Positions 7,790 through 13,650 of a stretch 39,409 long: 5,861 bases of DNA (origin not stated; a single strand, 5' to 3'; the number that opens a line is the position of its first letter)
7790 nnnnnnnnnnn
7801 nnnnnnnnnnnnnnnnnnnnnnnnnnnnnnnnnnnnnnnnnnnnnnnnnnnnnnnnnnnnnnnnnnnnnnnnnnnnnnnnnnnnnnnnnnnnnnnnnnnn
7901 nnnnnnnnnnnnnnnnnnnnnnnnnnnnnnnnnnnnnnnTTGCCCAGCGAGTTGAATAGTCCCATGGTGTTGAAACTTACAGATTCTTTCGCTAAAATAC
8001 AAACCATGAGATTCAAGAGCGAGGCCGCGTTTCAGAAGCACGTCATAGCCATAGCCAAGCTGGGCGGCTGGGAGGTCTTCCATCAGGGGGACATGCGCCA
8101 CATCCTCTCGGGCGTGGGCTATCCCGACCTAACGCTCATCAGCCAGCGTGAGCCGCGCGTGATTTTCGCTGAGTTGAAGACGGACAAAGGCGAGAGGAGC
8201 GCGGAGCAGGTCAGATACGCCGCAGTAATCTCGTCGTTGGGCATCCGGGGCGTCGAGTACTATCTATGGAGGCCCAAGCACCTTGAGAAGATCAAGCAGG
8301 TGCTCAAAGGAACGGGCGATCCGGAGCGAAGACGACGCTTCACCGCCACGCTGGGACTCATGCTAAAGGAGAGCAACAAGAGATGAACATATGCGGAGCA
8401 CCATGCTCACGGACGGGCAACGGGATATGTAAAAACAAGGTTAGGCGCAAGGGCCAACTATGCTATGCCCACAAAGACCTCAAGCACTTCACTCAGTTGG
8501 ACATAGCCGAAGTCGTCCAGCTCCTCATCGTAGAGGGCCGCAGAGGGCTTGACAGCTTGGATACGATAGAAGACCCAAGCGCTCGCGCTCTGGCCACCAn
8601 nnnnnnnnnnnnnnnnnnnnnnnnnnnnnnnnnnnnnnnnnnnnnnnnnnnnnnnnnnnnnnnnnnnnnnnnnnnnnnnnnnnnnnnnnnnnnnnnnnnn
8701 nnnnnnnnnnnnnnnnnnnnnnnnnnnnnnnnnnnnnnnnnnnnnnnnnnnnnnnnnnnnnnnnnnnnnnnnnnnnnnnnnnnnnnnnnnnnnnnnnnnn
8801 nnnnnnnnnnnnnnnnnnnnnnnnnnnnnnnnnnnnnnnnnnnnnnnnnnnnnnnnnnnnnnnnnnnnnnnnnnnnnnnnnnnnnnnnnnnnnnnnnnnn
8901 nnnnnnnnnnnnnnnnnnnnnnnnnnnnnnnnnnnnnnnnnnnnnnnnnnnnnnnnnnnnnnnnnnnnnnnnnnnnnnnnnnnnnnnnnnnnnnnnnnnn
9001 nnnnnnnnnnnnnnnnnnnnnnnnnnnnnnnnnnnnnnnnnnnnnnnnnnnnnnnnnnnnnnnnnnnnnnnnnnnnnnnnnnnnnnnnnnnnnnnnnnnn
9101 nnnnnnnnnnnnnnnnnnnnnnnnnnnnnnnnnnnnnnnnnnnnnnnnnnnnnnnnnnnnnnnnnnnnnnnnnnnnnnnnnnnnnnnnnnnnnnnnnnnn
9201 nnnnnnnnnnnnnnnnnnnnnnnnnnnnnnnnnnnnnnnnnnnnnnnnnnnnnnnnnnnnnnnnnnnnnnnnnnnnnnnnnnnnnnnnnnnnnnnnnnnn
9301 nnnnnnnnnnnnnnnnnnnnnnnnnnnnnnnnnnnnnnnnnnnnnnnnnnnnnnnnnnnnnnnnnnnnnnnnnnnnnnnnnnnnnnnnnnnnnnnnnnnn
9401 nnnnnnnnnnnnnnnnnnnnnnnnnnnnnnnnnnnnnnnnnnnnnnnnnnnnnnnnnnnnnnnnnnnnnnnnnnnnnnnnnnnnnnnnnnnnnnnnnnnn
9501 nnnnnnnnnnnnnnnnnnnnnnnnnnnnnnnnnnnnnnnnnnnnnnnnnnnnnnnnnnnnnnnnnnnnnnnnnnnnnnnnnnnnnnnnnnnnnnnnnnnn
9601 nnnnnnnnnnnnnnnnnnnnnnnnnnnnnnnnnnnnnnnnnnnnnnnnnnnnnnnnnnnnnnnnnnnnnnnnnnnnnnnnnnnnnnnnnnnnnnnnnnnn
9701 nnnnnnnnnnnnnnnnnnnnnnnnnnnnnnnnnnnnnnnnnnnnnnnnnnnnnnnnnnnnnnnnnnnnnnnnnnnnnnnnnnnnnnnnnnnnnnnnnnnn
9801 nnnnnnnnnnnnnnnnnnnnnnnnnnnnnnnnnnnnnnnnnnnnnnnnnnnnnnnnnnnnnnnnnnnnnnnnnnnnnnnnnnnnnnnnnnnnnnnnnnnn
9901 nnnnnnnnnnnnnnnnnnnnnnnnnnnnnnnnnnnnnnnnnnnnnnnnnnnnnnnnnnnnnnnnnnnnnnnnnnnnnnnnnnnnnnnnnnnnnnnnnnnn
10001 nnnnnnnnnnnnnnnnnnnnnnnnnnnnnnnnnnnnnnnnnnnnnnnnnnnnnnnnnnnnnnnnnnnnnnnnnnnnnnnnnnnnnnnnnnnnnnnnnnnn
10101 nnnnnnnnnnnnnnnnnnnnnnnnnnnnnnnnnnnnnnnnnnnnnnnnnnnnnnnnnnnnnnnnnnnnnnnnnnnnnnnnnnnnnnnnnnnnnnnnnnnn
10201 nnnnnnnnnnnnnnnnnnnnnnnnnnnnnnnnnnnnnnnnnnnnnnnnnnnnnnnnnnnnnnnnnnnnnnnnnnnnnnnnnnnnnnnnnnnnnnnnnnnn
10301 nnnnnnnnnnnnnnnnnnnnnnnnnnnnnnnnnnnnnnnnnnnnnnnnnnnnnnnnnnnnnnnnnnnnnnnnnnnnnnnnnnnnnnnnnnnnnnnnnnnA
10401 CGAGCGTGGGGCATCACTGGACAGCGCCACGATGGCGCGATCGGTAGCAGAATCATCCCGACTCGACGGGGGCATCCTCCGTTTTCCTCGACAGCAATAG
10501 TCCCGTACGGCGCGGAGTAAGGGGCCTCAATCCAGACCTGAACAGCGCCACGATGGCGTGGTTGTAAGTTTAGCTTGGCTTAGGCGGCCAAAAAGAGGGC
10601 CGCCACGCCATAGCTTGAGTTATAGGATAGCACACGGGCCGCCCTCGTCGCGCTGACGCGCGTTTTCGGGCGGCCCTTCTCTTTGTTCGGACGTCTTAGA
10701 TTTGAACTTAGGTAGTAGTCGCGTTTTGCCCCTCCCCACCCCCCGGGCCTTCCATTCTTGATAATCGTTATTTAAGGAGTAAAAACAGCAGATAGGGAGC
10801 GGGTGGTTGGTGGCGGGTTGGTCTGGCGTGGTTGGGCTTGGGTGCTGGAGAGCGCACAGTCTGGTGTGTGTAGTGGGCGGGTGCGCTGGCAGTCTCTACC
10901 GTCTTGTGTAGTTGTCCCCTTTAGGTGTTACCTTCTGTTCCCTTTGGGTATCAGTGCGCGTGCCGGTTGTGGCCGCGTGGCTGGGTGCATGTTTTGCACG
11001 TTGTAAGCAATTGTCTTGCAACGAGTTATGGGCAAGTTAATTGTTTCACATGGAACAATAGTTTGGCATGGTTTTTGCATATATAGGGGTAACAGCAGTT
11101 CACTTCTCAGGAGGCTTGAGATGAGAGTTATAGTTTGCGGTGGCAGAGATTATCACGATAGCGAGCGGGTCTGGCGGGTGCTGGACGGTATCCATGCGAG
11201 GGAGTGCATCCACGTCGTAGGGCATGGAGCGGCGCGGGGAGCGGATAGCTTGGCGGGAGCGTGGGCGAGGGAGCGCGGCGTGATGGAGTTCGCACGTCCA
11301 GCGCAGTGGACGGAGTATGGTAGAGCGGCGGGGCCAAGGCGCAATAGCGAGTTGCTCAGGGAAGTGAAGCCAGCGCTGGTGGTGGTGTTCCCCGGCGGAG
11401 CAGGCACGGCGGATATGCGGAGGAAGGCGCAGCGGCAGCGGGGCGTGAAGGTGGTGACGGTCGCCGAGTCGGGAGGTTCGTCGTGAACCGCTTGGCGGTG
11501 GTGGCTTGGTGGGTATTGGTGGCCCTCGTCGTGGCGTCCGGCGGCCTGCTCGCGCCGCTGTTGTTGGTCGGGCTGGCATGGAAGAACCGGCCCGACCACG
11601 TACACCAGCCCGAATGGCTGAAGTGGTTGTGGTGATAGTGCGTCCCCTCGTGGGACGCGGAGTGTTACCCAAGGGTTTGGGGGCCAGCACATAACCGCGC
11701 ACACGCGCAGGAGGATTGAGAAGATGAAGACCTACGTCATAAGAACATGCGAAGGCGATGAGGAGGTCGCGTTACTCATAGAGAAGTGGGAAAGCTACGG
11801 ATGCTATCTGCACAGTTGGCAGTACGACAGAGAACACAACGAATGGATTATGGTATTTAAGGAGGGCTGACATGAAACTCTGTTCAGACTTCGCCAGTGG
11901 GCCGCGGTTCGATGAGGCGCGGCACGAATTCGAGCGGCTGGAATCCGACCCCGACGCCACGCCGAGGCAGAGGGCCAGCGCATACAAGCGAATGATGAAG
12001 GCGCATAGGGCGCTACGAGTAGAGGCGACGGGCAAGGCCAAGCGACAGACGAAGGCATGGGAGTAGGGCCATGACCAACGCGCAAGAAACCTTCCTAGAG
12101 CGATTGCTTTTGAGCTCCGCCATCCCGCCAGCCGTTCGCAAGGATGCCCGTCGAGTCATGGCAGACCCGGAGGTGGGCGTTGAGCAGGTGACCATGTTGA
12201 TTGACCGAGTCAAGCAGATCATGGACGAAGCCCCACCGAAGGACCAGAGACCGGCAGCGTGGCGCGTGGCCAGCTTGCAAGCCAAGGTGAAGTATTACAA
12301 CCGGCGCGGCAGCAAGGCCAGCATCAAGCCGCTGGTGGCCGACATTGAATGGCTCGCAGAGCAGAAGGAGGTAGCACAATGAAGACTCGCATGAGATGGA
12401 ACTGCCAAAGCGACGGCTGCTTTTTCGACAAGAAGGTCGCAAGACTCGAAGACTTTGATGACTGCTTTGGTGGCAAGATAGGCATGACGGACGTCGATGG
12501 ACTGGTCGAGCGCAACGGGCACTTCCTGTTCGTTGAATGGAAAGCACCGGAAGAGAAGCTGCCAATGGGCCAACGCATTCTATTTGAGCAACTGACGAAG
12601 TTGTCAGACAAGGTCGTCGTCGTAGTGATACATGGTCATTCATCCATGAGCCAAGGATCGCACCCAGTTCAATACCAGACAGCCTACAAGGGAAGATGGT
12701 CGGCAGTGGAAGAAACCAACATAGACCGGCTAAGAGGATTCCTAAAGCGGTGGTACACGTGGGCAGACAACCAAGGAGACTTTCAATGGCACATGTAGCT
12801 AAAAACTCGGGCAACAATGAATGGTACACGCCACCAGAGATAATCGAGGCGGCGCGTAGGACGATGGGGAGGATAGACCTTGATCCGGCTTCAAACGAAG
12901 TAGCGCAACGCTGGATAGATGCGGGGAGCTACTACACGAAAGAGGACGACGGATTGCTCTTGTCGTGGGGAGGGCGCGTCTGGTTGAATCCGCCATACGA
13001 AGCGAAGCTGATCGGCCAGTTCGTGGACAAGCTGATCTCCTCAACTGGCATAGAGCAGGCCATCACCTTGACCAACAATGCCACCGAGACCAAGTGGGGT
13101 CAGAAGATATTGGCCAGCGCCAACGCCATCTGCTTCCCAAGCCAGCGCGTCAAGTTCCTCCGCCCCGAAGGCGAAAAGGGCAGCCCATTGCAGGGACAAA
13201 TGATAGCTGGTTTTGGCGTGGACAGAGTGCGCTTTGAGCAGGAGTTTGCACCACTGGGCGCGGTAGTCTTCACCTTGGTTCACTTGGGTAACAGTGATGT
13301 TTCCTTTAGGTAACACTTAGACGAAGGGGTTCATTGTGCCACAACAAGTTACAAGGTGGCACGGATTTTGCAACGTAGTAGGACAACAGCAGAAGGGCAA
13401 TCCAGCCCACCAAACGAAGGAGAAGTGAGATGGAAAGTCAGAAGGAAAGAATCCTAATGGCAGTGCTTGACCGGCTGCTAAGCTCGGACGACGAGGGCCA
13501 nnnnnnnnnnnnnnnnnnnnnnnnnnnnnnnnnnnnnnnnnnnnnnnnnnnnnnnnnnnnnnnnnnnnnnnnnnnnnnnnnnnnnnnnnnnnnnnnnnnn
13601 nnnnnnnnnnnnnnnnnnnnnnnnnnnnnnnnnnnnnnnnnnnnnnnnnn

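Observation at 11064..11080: A sigma54-type promoter in front of the first early operon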

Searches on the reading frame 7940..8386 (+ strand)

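Call 62: search_protein_families(library=pfam, proteins=[window:7940-8386:+], max_evalue=0.05)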
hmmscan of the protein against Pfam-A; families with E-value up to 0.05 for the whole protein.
window:7940-8386:+ (148 aa): 1 family
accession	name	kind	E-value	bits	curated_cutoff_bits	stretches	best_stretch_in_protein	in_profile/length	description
PF08774.17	VRR_NUC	-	0.024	15.1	23.8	1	57-103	60-108/116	VRR-NUC domain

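Call 91: search_protein_families(library=phrogs, proteins=[window:7940-8386:+], max_evalue=0.001)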
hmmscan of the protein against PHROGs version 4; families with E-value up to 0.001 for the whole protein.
window:7940-8386:+ (148 aa): 2 families
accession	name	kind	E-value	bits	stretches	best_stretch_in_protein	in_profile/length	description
phrog_93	-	DNA, RNA and nucleotide metabolism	1.9e-08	34.4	1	5-104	330-425/613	endonuclease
phrog_5702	-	DNA, RNA and nucleotide metabolism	0.00011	23.1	1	60-101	6-47/70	Holliday junction resolvase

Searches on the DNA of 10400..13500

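Call 83: search_rna_families(source=window, start=10400, end=13500, threshold=evalue, max_evalue=1)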
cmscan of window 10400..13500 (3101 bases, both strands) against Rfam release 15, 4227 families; matches with E-value up to 1: 0.
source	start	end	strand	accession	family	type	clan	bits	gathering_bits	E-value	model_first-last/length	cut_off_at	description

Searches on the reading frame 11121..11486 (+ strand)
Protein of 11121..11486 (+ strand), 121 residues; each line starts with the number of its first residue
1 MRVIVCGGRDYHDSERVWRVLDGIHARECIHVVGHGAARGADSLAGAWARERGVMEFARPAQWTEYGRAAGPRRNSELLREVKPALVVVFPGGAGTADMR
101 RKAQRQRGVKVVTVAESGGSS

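Call 11: search_protein_families(library=pfam, proteins=[window:11121-11486:+], max_evalue=0.01)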
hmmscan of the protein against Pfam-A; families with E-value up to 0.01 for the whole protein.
window:11121-11486:+ (121 aa): 1 family
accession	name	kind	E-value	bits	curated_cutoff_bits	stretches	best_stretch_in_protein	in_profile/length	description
PF10686.14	YAcAr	-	3.1e-20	72.2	28.2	1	1-66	1-66/66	YspA, cpYpsA-related SLOG family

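Call 12: search_protein_families(library=phrogs, proteins=[window:11121-11486:+], max_evalue=0.001)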
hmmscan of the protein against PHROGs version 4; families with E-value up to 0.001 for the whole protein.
window:11121-11486:+ (121 aa): 3 families
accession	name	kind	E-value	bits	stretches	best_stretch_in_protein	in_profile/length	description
phrog_289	-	other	3e-20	73.6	1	1-112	23-138/500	GTP-binding domain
phrog_16939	-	unknown function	1.1e-07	32.4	1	1-80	1-87/330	-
phrog_11222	-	unknown function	4.3e-06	27.8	1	22-99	187-264/293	-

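Call 14: find_related_loci(query=window:11121-11486:+, collection=viral_contigs, flank=6000)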
Query window:11121-11486:+ (121 aa) in viral_contigs; peptide patterns used: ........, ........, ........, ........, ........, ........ (x = any residue, [..] = any of these).
57 stretches matched a pattern; 44 encode a relative of the query (tblastn E <= 1e-3); 44 distinct loci.
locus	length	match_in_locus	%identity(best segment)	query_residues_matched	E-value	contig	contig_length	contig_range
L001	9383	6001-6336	52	2-114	8e-33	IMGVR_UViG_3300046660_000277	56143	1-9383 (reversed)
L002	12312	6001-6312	53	1-104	3e-31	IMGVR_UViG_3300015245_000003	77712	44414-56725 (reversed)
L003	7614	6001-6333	52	2-114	5e-30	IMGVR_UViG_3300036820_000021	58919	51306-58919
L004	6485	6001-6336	50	1-113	3e-30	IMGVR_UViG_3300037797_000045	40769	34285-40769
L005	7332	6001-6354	55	1-121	3e-30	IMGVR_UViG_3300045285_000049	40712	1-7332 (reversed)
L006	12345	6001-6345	52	1-119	3e-29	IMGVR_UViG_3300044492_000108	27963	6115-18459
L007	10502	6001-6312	50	1-104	2e-29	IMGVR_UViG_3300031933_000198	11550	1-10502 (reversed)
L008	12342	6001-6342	52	3-117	2e-29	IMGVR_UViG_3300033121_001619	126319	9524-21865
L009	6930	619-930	55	1-104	2e-29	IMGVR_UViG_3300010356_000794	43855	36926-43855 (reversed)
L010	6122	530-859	51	1-111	1e-28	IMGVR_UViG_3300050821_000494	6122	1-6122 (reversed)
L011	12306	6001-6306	51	2-105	1e-27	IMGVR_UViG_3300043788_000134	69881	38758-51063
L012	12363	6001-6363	48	1-112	2e-27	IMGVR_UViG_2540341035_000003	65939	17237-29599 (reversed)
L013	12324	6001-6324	47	2-111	4e-27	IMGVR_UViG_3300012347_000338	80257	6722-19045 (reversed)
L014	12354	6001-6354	48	1-121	3e-27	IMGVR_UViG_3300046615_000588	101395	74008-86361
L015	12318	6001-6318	50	1-111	7e-27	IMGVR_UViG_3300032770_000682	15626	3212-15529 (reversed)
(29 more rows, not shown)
